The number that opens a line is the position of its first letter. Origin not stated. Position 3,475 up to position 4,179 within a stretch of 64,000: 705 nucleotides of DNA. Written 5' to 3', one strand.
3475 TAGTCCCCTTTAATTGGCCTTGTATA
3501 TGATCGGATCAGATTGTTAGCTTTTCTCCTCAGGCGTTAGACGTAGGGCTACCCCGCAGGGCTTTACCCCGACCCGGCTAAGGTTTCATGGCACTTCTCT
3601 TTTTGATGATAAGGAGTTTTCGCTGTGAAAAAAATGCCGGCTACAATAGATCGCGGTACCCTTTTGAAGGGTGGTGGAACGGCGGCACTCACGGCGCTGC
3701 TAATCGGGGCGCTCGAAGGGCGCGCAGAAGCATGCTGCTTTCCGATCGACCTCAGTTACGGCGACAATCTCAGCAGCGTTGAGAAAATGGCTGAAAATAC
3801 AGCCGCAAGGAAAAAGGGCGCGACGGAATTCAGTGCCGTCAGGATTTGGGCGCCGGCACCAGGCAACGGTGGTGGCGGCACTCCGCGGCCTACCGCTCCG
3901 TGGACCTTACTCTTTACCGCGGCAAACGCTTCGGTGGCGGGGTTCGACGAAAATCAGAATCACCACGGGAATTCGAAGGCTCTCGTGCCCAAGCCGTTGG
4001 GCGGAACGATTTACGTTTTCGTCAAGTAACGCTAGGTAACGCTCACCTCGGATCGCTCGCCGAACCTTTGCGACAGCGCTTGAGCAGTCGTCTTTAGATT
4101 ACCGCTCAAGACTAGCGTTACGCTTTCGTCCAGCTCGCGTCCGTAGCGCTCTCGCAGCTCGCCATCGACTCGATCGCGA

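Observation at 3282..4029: Divergent gene pair sharing a hydrophobic helix plus an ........(S/T) motif; the short partner is an unannotated 30-aa peptide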

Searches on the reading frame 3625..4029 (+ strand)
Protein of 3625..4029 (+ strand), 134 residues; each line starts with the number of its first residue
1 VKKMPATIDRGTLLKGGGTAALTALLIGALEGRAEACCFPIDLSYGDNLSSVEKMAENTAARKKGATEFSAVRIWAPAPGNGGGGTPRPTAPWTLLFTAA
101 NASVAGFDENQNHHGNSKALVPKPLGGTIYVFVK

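Call 3: search_protein_families(library=pfam, proteins=[window:3625-4029:+], max_evalue=0.01)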
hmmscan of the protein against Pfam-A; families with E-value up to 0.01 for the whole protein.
window:3625-4029:+ (134 aa): 0 families

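Call 5: find_homologous_proteins(query=window:3625-4029:+, max_evalue=0.01)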
Query window:3625-4029:+ (134 aa): 22 proteins with E <= 0.01 among 151 candidates.
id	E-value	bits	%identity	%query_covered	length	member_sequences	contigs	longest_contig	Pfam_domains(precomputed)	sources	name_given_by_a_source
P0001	6.6e-79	280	94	100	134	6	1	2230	-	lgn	-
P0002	6.1e-74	264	90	100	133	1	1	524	-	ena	-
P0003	7.1e-74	264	90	100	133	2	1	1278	-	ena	-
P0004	9.7e-74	264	89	100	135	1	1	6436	-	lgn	-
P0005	5.2e-69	248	84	100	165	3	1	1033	-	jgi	jgi:hypothetical protein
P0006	3.2e-50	188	70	100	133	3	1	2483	-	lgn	-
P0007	4.5e-50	187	68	100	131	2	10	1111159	-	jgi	jgi:hypothetical protein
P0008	1.1e-47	179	68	100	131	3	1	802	-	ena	-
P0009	2.9e-47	178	68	100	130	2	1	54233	-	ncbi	-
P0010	6.0e-47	177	68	99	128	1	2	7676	-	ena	-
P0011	3.6e-46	175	64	100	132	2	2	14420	-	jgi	-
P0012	4.0e-46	174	66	100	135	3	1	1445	-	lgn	-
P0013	1.2e-45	173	66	100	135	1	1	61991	-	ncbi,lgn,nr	ncbi:MAG TPA: hypothetical protein VFW34_07165 [Candidatus Rubrimentiphilum sp.]|nr:hypothetical pro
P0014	1.0e-44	170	64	100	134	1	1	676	-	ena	-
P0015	4.1e-42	161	61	100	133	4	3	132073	-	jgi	jgi:hypothetical protein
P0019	2.4e-39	152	60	99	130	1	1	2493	-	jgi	-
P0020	1.3e-37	147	57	100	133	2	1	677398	-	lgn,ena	-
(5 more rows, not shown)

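Call 7: find_related_loci(query=A1, collection=genome_contigs, flank=6000)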
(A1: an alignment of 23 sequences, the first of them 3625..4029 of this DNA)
Query A1 (134 aa) in genome_contigs; peptide patterns used: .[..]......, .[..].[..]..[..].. (x = any residue, [..] = any of these).
43 stretches matched a pattern; 6 encode a relative of the query (tblastn E <= 1e-3); 6 distinct loci.
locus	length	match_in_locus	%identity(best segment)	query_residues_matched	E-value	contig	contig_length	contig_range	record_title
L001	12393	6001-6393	68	1-134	3e-56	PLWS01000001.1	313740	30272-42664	MAG: Vulcanimicrobiota bacterium isolate palsa_1523 73.20120700_P3D.8_contig_377, whole genome shotgun sequence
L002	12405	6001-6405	66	1-134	1e-52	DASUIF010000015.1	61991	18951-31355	MAG TPA_asm: Candidatus Rubrimentiphilum sp. isolate SMAG_U1453 k141_1882197, whole genome shotgun sequence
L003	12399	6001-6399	61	1-134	2e-47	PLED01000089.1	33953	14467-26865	MAG: Vulcanimicrobiota bacterium isolate palsa_1493 73.20111000_P1M.11_contig_16800, whole genome shotgun sequence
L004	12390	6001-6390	68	1-134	5e-47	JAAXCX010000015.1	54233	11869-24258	Vulcanimicrobiota bacterium isolate bin6B Ga0299742_115, whole genome shotgun sequence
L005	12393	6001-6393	62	1-134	3e-47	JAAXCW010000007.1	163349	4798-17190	Vulcanimicrobiota bacterium isolate bin6A Ga0299741_107, whole genome shotgun sequence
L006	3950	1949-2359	55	1-134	1e-30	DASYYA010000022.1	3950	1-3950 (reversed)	MAG TPA_asm: Candidatus Rubrimentiphilum sp. isolate SMAG_U6323 k141_355654, whole genome shotgun sequence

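Call 8: find_related_loci(query=A1, collection=metagenome_contigs, flank=6000)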
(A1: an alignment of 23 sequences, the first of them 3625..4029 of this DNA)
Query A1 (134 aa) in metagenome_contigs; peptide patterns used: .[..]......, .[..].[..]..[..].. (x = any residue, [..] = any of these).
42 stretches matched a pattern; 5 encode a relative of the query (tblastn E <= 1e-3); 5 distinct loci.
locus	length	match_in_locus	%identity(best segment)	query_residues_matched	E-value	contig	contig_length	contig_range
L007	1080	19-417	90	1-134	2e-72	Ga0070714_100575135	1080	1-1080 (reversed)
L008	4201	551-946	64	1-134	3e-53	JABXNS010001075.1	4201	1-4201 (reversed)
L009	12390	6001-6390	68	1-134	3e-47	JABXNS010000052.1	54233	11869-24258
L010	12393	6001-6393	62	1-134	2e-47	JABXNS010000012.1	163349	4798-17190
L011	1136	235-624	61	3-134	4e-49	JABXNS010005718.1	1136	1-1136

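Call 10: find_encoding_contigs(protein=P0001, flank=6000)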
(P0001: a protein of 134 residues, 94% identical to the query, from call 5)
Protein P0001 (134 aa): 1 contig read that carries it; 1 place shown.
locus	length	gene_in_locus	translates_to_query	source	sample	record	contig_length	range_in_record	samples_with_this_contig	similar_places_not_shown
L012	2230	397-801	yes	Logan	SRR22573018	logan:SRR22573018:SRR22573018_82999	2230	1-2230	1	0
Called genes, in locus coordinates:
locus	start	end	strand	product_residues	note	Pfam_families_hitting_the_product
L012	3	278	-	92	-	?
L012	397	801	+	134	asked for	-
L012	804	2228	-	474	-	?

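Call 11: find_encoding_contigs(protein=P0004, flank=6000)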
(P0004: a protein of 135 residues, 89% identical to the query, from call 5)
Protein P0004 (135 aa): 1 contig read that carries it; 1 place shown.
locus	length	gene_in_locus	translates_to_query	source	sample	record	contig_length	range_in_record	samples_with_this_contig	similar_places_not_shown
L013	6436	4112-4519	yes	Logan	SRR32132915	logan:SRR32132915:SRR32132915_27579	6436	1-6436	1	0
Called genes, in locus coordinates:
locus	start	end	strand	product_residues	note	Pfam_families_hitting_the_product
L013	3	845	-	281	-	?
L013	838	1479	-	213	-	PF13559:DUF4129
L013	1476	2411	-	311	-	-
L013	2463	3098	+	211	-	PF03476:MOSC_N (faint), PF03473:MOSC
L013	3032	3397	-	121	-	PF12840:HTH_20, PF13601:HTH_34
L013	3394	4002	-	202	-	-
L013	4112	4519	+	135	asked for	-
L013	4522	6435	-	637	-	?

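Call 27: predict_structure(alignment_id=A1)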
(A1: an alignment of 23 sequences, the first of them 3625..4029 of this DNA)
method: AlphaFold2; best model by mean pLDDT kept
length: 134 residues; sequences in the alignment: 23
mean_pLDDT: 52.8   pTM: 0.43
mean pLDDT of the five models: 52.8, 51.3, 51.3, 51.2, 46.0
residues with pLDDT >= 90: 0; 70-90: 37; 50-70: 29; < 50: 68
segments of 3 or more residues with pLDDT < 50: 1-66
pLDDT, mean of each block of 10 residues (from residue 1): 33 31 38 26 32 41 52 72 66 82 68 65 71 79
secondary structure, 60 per line:
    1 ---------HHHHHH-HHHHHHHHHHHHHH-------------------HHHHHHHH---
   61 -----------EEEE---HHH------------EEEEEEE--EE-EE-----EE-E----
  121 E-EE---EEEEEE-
elements in order: H10-15 H17-30 H50-57 E72-75 E94-100 E128-133

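Call 33: fold_search(model_id=the predicted structure, library=pdb)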
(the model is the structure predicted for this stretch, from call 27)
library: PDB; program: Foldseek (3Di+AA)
matches with E <= 10: 33; with E <= 0.001: 0
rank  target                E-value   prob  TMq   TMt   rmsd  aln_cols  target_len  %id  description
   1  4bts_AJ               4.8e+00  0.02  0.13  0.15  11.9        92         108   12  THE CRYSTAL STRUCTURE OF THE EUKARYOTIC 40S RIBOSOMAL SUBUNIT IN COMPLEX WITH EIF1 AND EIF1A (released 2013-07-17)
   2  7pkt_r                4.8e+00  0.01  0.14  0.12  15.4       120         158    8  Large subunit of the Chlamydomonas reinhardtii mitoribosome (released 2022-06-15)
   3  9zng_BL               4.8e+00  0.01  0.13  0.15  11.8        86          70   12  Cryo-EM structure of the Methanosarcina acetivorans 70S ribosome in complex with SriD (released 2026-01-28)
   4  4osg_A                5.1e+00  0.02  0.15  0.13   7.3        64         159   12  Klebsiella pneumoniae complexed with NADPH and 6-ethyl-5-[(3R)-3-[3-methoxyl-5-(pyridine-4-yl)phenyl]but-1-yn-1-yl]pyr (released 2014-12-03)
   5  4qi9_B                5.8e+00  0.02  0.16  0.14   7.0        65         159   15  Crystal structure of dihydrofolate reductase from Yersinia pestis complexed with methotrexate (released 2014-07-02)
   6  1zdr_B                6.6e+00  0.03  0.17  0.14   7.2        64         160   14  DHFR from Bacillus Stearothermophilus (released 2005-08-30)
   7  9ei3_A                6.6e+00  0.01  0.14  0.02  22.5       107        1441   10  Cryo-EM structure of Human RNA polymerase II Elongation Complex bound to the RECQL5 helicase in the presence of AMPPNP (released 2025-03-05)
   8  8iah_3                6.6e+00  0.01  0.12  0.06  37.5       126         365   10  Structure of mammalian spectrin-actin junctional complex of membrane skeleton, State I, Global map (released 2023-05-03)
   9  2d0k_A                7.0e+00  0.03  0.17  0.15   7.3        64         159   12  Methionine-free mutant of Escherichia coli dihydrofolate reductase (released 2006-02-28)
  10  4qi9_A                7.0e+00  0.02  0.15  0.14   7.6        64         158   14  Crystal structure of dihydrofolate reductase from Yersinia pestis complexed with methotrexate (released 2014-07-02)
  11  5hi6_B                7.0e+00  0.01  0.17  0.15   6.7        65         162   14  The high resolution structure of dihydrofolate reductase from Yersinia pestis complex with methotrexate as closed form (released 2016-02-03)
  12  7jhy_a                7.0e+00  0.01  0.15  0.10  16.7       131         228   14  Type IV-B CRISPR Complex (released 2021-03-31)
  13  6ppf_R                7.5e+00  0.02  0.17  0.23  15.2        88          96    9  Bacterial 45SRbgA ribosomal particle class B (released 2019-09-18)
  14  3rod_A                7.5e+00  0.02  0.11  0.07   7.2        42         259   12  Methyltransferase (released 2011-09-07)
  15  1dra_A                7.5e+00  0.01  0.16  0.14   7.2        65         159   14  CRYSTAL STRUCTURE OF UNLIGANDED ESCHERICHIA COLI DIHYDROFOLATE REDUCTASE. LIGAND-INDUCED CONFORMATIONAL CHANGES AND CO (released 1994-01-31)
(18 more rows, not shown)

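Call 36: search_protein_representatives(alignment_id=A1)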
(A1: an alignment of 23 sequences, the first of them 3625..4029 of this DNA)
Query: 23 sequences, 132 profile positions. Proteins with E-value up to 0.001 (for the whole library): 23; up to 1e-10: 12; up to 1e-30: 3. The best 23 are listed.
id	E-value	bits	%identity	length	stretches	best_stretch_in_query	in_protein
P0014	9.5e-63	226.6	-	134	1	1-132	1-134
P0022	3.6e-50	185.9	-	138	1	1-132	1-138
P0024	6.3e-36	139.8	-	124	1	3-132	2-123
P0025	1.3e-26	109.7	-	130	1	1-131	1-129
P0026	4.3e-21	91.8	-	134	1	3-132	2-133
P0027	8.7e-16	74.6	-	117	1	8-132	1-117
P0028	1.2e-15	74.2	-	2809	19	8-39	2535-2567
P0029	2.9e-14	69.7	-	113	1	1-48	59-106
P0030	6.8e-13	65.3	-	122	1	4-132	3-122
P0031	1.4e-11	61.0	-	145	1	1-131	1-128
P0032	3.3e-11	59.8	-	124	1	1-132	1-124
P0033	5.2e-11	59.2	-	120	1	1-132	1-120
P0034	1.1e-10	58.2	-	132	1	4-132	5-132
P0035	5.8e-10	55.8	-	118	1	1-132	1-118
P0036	4.0e-08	49.8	-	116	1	5-130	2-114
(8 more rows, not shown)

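Call 38: find_encoding_contigs(protein=P0025, flank=6000)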
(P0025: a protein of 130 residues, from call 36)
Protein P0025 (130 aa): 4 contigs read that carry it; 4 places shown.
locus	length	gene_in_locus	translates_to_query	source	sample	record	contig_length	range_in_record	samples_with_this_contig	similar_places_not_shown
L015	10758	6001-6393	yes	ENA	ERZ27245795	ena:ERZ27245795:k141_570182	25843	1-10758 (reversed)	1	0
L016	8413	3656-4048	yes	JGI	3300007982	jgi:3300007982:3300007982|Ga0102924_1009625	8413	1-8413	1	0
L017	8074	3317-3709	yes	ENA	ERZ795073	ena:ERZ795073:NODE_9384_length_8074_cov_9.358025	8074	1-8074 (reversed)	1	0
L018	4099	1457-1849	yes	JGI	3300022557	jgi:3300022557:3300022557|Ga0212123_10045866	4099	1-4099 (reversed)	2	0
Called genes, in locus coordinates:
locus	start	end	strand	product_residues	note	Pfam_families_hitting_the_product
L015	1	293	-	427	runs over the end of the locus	PF01882:DUF58, PF13519:VWA_2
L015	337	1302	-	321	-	PF20030:bpMoxR (weak), PF01078:Mg_chelatase (faint), PF00004:AAA (weak), PF07726:AAA_3, PF07728:AAA_5, PF17863:AAA_lid_2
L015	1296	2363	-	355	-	PF14258:DUF4350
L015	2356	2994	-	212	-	PF13559:DUF4129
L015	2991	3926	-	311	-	-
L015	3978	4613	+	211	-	PF03473:MOSC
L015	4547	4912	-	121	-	PF12840:HTH_20, PF13601:HTH_34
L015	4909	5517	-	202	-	-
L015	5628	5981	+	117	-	-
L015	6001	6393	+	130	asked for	-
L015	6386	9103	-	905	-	PF00211:Guanylate_cyc, PF13191:AAA_16 (weak), PF13401:AAA_22, PF25872:HTH_77, PF10602:RPN7 (weak), PF13424:TPR_12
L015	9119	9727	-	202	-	PF21176:RecR_HhH, PF02132:RecR_ZnF, PF01751:Toprim, PF13662:Toprim_4, PF21175:RecR_C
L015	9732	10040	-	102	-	PF02575:YbaB_DNA_bd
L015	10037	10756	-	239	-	?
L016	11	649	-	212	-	PF13559:DUF4129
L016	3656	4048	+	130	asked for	-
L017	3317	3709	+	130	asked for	-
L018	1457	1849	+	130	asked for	-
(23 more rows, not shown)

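Call 42: find_encoding_contigs(protein=P0026, flank=5000, max_places=3)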
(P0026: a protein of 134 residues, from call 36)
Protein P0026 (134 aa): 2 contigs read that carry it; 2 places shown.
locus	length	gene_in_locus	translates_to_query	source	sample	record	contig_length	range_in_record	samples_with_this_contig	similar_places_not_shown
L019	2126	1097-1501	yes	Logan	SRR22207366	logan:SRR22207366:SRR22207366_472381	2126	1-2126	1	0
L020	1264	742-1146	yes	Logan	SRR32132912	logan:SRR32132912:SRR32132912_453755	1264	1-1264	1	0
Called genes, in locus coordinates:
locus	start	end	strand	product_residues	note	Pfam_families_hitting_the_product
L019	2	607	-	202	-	?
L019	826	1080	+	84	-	-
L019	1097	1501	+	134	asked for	-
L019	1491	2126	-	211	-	?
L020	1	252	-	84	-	?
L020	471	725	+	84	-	-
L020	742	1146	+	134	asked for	-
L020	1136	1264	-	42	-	?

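Call 43: find_encoding_contigs(protein=P0036, flank=5000, max_places=3)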
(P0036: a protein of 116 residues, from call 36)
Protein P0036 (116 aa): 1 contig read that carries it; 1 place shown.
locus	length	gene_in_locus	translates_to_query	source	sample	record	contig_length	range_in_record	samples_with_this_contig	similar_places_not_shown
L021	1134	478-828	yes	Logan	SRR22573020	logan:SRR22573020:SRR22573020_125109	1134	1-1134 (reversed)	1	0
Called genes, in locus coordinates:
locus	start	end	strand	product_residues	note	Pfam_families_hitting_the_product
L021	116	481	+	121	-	-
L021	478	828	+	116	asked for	-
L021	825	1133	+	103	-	?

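Call 44: find_encoding_contigs(protein=P0030, flank=5000, max_places=3)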
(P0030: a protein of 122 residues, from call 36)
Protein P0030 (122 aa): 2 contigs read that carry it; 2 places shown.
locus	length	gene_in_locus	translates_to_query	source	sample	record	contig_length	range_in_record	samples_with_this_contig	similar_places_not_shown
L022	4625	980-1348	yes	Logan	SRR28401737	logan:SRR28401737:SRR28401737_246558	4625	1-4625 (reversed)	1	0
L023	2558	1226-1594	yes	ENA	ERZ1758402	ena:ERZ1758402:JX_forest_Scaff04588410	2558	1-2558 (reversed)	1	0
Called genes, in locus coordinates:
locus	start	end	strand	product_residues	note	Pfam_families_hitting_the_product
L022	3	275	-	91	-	?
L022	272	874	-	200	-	-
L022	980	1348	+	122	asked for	-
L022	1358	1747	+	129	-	-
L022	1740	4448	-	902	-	PF00211:Guanylate_cyc, PF00931:NB-ARC (weak), PF13191:AAA_16 (weak), PF13401:AAA_22 (weak), PF25872:HTH_77, PF13424:TPR_12 (faint)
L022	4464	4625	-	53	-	?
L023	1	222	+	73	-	?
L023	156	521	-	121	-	PF12840:HTH_20, PF13601:HTH_34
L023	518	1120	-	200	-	-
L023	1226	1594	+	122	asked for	-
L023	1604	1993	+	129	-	-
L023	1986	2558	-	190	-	?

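Call 55: find_encoding_contigs(protein=P0019, flank=3000, max_places=4)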
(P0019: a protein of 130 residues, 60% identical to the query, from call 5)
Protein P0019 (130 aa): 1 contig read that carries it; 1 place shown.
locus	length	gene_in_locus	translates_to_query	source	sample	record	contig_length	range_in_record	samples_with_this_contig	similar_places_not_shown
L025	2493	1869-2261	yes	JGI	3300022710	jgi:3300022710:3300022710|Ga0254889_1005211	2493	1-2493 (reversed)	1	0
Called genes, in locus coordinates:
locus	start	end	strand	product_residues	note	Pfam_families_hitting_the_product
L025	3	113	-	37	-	?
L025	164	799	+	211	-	PF03476:MOSC_N (weak), PF03473:MOSC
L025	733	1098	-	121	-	PF12840:HTH_20 (weak), PF13601:HTH_34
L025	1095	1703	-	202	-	-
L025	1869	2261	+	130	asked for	-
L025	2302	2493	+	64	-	?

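Call 56: find_encoding_contigs(protein=P0020, flank=3000, max_places=4)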
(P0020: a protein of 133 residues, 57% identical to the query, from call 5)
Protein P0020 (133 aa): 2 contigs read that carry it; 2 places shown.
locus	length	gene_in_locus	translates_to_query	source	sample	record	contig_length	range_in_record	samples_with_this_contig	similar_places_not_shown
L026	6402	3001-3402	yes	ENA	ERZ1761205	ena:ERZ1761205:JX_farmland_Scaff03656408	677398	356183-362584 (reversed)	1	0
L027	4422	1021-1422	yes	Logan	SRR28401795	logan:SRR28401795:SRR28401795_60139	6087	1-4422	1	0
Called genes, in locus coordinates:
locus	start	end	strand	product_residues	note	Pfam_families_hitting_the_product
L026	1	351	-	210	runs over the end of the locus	PF13559:DUF4129 (weak)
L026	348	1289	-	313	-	-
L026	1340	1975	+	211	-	PF03476:MOSC_N (weak), PF03473:MOSC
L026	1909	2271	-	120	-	PF12840:HTH_20, PF13601:HTH_34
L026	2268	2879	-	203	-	-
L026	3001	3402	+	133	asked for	-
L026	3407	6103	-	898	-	PF00211:Guanylate_cyc, PF00931:NB-ARC, PF13191:AAA_16 (weak), PF13401:AAA_22, PF13424:TPR_12 (faint), PF25872:HTH_77 (weak), PF13374:TPR_10 (faint), PF17874:TPR_MalT (weak)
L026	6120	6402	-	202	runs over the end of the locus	PF21176:RecR_HhH, PF02132:RecR_ZnF, PF01751:Toprim, PF13662:Toprim_4, PF21175:RecR_C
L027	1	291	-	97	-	?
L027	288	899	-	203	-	-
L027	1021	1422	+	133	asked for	-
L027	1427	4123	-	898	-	PF00211:Guanylate_cyc, PF00931:NB-ARC, PF13191:AAA_16 (weak), PF13401:AAA_22, PF13424:TPR_12 (faint), PF25872:HTH_77 (weak), PF13374:TPR_10 (faint), PF17874:TPR_MalT (weak)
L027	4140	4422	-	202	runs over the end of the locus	PF21176:RecR_HhH, PF02132:RecR_ZnF, PF01751:Toprim, PF13662:Toprim_4, PF21175:RecR_C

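Call 64: search_protein_families(library=ncbifam, proteins=[window:3625-4029:+, L015:5628-5981:+], max_evalue=0.1)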
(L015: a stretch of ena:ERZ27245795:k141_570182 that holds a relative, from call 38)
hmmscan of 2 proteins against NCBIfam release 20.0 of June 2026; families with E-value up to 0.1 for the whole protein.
window:3625-4029:+ (134 aa): 0 families

L015:5628-5981:+ (117 aa): 0 families

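Call 76: predict_structure(alignment_id=A6)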
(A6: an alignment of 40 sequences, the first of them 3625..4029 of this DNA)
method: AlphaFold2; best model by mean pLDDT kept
length: 134 residues; sequences in the alignment: 40
mean_pLDDT: 65.6   pTM: 0.52
mean pLDDT of the five models: 65.6, 63.1, 62.3, 60.4, 58.8
residues with pLDDT >= 90: 13; 70-90: 53; 50-70: 21; < 50: 47
segments of 3 or more residues with pLDDT < 50: 1-5, 7-25, 27-36, 50-60
pLDDT, mean of each block of 10 residues (from residue 1): 45 44 46 54 72 43 60 84 75 89 79 72 81 90
secondary structure, 60 per line:
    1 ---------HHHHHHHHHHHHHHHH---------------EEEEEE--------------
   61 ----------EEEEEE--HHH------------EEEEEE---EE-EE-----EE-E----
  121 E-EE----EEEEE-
elements in order: H10-25 E41-46 E71-76 E94-99 E129-133
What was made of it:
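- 3625..4029 (+): Long gene, 134 aa: an exported small beta protein and founding member of an undescribed Vulcanimicrobiota family. AF2 with 40 sequences gives pLDDT 65.6, with the C-terminal domain at 72-90 (call 76).
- Motif as first strand: AF2 predicts a strand at residues 41-46, block pLDDT about 72 (call 76). The same motif is part of a folded protein's first strand (call 76).
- Tried and rejected: The first AF2 model was poor (pLDDT 52.8, call 27) and the second better (65.6, call 76).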
